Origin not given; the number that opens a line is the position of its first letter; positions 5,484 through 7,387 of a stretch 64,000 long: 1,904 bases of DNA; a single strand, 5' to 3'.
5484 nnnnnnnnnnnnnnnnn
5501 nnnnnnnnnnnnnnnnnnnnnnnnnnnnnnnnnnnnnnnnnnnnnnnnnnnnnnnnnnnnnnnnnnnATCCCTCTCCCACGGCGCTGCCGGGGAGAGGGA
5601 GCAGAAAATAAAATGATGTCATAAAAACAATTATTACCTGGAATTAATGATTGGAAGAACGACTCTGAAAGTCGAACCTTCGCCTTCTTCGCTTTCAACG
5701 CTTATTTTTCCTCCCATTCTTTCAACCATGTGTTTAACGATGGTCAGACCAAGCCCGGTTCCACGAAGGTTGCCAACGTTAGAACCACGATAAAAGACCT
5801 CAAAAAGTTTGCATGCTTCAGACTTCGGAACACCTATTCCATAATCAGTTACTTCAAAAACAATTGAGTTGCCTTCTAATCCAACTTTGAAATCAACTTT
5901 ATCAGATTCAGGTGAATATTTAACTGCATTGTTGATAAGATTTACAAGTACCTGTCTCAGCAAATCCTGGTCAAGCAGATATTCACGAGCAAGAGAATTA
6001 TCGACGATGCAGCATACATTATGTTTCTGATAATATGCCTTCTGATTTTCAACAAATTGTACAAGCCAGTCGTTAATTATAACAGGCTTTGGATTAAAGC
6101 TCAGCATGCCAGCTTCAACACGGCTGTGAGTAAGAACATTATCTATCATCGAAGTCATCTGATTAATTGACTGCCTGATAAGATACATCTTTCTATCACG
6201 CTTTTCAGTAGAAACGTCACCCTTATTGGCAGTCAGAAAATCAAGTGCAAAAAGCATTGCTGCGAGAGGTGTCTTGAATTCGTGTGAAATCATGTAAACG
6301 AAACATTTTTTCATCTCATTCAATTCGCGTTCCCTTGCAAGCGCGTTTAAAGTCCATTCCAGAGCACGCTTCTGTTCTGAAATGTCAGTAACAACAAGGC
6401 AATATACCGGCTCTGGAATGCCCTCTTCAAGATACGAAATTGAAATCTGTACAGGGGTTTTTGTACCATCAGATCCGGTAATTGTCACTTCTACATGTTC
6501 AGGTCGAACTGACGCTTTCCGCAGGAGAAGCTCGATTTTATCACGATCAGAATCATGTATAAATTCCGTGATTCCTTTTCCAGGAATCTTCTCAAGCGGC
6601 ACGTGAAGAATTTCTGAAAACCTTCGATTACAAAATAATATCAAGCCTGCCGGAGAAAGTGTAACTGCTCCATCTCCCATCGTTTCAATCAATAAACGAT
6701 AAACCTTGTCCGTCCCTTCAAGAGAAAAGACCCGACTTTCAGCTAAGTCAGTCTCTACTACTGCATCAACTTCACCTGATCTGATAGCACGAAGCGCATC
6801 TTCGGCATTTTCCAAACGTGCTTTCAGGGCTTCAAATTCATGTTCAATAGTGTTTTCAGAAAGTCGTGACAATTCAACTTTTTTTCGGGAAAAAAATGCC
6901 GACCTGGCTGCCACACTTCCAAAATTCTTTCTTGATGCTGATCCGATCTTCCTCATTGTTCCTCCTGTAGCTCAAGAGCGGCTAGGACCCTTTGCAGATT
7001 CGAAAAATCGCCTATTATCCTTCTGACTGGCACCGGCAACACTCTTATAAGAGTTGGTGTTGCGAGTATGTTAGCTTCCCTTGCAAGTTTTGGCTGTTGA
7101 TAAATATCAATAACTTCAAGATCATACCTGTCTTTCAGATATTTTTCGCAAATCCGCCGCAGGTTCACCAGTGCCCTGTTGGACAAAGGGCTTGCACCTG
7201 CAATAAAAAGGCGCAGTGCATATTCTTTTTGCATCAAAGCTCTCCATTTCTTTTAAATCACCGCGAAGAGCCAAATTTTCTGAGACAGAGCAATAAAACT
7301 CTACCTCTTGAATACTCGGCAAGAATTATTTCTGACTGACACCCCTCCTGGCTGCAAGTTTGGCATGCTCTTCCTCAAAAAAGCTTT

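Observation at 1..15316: KaiC-KaiB timer embedded between two divergent Che-like phosphorelay operons, with no receptor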

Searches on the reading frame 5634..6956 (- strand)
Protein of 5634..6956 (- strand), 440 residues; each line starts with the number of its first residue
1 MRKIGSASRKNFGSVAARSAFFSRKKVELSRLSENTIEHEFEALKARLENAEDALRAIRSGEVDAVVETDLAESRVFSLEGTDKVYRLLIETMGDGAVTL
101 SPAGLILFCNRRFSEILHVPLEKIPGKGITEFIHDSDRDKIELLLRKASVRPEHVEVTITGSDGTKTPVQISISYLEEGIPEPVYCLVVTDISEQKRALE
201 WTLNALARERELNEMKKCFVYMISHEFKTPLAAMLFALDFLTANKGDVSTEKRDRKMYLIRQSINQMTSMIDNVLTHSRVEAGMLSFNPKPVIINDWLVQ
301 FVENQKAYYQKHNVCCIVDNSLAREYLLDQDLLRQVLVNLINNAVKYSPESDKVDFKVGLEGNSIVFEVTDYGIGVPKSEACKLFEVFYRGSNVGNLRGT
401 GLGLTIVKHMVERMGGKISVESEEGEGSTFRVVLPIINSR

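Call 3: search_protein_families(library=pfam, proteins=[window:5634-6956:-], max_evalue=0.01)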
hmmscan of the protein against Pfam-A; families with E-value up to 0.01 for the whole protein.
window:5634-6956:- (440 aa): 11 families
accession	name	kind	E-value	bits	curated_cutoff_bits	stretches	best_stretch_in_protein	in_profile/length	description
PF02518.31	HATPase_c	-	4.9e-30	104.7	26.4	1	329-436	2-109/111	Histidine kinase-, DNA gyrase B-, and HSP90-like ATPase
PF00512.31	HisKA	-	2e-11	44.2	26.9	1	219-283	5-66/66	His Kinase A (phospho-acceptor) domain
PF00989.32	PAS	-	1e-09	38.8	22.6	1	86-191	3-112/113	PAS fold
PF13426.13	PAS_9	-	1.7e-09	38.3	27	1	96-194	3-103/103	PAS domain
PF24820.1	Diguanyl_cycl_sensor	-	1.7e-07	31.6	28.1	1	89-190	1-108/109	Diguanylate cyclase-like sensor domain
PF13581.12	HATPase_c_2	-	1.3e-05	25.6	27.4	1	324-432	20-125/127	Histidine kinase-like ATPase domain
PF08448.16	PAS_4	-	2.3e-05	25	23.1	1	92-197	3-110/110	PAS fold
PF13188.13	PAS_8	-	0.00022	21.4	21.8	1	86-140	3-57/65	PAS domain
PF08447.18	PAS_3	-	0.0015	19.2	25.6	1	106-176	1-75/89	PAS fold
PF14501.12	HATPase_c_5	-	0.0042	17.4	22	0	334-426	7-94/102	GHKL domain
PF12860.13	PAS_7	-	0.0047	17.5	27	0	90-198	1-113/115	PAS fold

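Call 11: search_protein_families(library=ncbifam, proteins=[window:5634-6956:-], max_evalue=0.01)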
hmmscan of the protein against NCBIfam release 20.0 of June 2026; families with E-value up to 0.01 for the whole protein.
window:5634-6956:- (440 aa): 88 families (the best 25 are shown)
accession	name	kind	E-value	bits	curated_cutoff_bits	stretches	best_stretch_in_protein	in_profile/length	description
NF045595.1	HK_scytonemin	equivalog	3.1e-63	214.2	865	1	149-437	345-636/637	scytonemin biosynthesis sensor histidine kinase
NF047874.1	MASE3_PAS_HK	subfamily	1.1e-56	193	560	1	34-436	225-625/655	MASE3 domain-containing sensor histidine kinase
NF046044.1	PnpS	equivalog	1.8e-54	185.3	400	1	82-435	53-390/390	two-component system histidine kinase PnpS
TIGR02966.1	phoR_proteo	equivalog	3.6e-50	170.9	334.2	1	87-433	9-332/333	phosphate regulon sensor histidine kinase PhoR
NF033092.0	HK_WalK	equivalog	7.6e-46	156.9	725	1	89-436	263-594/594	cell wall metabolism sensor histidine kinase WalK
TIGR02956.1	TMAO_torS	equivalog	7.3e-45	153.4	676.5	1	211-438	459-684/967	TMAO reductase system sensor histidine kinase/response regulator TorS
NF041880.1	EPS_EpsF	equivalog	3.2e-40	138.1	900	1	82-435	142-492/492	response regulator EpsF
NF008468.0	PRK11360.1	equivalog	1.9e-38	132.2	646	1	79-437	263-609/616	two-component system sensor histidine kinase AtoS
NF006800.0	PRK09303.1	equivalog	5.1e-37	127.7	342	1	214-438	149-379/383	histidine kinase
NF011874.0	PRK15347.1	equivalog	4.6e-36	124.2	852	1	211-437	393-615/921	two component system sensor kinase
NF008312.0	PRK11100.1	equivalog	2.2e-35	122.4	356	1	198-435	238-473/477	two-component system sensor histidine kinase CreC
NF045911.1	TCSHisKinNblS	equivalog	2.1e-33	115.6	1000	1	87-434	269-618/621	two-component system sensor histidine kinase NblS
NF040691.1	MtrAB_MtrB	equivalog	4.4e-33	115.1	450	1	208-435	263-491/507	MtrAB system histidine kinase MtrB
NF008099.0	PRK10841.1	equivalog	1e-32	112.9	920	1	181-438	435-692/949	two-component system sensor histidine kinase RcsC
NF008302.0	PRK11091.1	equivalog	1.5e-32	112.7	838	1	191-436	265-505/779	aerobic respiration two-component sensor histidine kinase ArcB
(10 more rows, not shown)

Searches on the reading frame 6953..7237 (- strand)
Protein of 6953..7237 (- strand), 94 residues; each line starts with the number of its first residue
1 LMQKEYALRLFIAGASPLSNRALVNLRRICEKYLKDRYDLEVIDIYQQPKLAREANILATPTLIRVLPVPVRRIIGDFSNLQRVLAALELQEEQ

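Call 3: search_protein_families(library=pfam, proteins=[window:6953-7237:-], max_evalue=0.01)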
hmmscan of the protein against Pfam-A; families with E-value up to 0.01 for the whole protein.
window:6953-7237:- (94 aa): 1 family
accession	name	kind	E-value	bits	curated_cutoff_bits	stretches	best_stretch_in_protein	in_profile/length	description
PF07689.18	KaiB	-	2.5e-26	91.7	27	1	9-88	1-80/82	KaiB domain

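Call 11: search_protein_families(library=ncbifam, proteins=[window:6953-7237:-], max_evalue=0.01)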
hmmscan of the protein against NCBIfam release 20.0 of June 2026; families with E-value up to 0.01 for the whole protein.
window:6953-7237:- (94 aa): 3 families
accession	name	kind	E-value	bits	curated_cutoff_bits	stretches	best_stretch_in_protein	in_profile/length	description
NF006798.0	PRK09301.1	equivalog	2.4e-28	98.3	110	1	2-91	3-92/105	circadian clock protein KaiB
TIGR02654.1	circ_KaiB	equivalog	2.3e-27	94.9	145.3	1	3-88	1-86/87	circadian clock protein KaiB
NF006800.0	PRK09303.1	equivalog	6.7e-07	28.6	342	1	6-76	15-85/383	histidine kinase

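Call 56: search_solved_structures(query=window:6953-7237:-, max_evalue=0.001, show_alignments=1)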
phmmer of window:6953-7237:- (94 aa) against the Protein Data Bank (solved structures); distinct sequences matched with E-value up to 0.001: 12.
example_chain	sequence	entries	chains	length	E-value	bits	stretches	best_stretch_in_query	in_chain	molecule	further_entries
2qke_A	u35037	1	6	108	4.6e-25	90.6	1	2-93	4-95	Circadian clock protein kaiB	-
5jwq_B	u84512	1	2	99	8.5e-25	89.7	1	3-93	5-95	Circadian clock protein KaiB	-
8fwj_M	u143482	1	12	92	9.2e-25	89.6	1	8-91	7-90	Circadian clock protein KaiB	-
5jwo_B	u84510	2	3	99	2.7e-24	88.1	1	3-93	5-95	Circadian clock protein KaiB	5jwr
1vgl_A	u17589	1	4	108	3.3e-24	87.8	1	2-93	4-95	Circadian clock protein kaiB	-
5jyt_A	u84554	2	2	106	4.8e-24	87.3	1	3-93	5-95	Circadian clock protein KaiB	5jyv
1r5p_A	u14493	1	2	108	4.8e-23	84.1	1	3-93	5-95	circadian oscillation regulator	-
4kso_C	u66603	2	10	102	6.5e-23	83.7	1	3-90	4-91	Circadian clock protein KaiB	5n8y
1wwj_A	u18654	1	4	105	2.3e-22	81.9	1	3-91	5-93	Circadian clock protein kaiB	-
4kun_A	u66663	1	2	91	1.1e-19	73.4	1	7-90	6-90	Hypothetical protein Lpp1115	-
8ubh_A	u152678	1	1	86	4.9e-15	58.6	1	6-84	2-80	Circadian oscillation regulator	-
6x61_B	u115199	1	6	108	0.00022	24.6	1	7-76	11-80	Adaptive-response sensory-kinase SasA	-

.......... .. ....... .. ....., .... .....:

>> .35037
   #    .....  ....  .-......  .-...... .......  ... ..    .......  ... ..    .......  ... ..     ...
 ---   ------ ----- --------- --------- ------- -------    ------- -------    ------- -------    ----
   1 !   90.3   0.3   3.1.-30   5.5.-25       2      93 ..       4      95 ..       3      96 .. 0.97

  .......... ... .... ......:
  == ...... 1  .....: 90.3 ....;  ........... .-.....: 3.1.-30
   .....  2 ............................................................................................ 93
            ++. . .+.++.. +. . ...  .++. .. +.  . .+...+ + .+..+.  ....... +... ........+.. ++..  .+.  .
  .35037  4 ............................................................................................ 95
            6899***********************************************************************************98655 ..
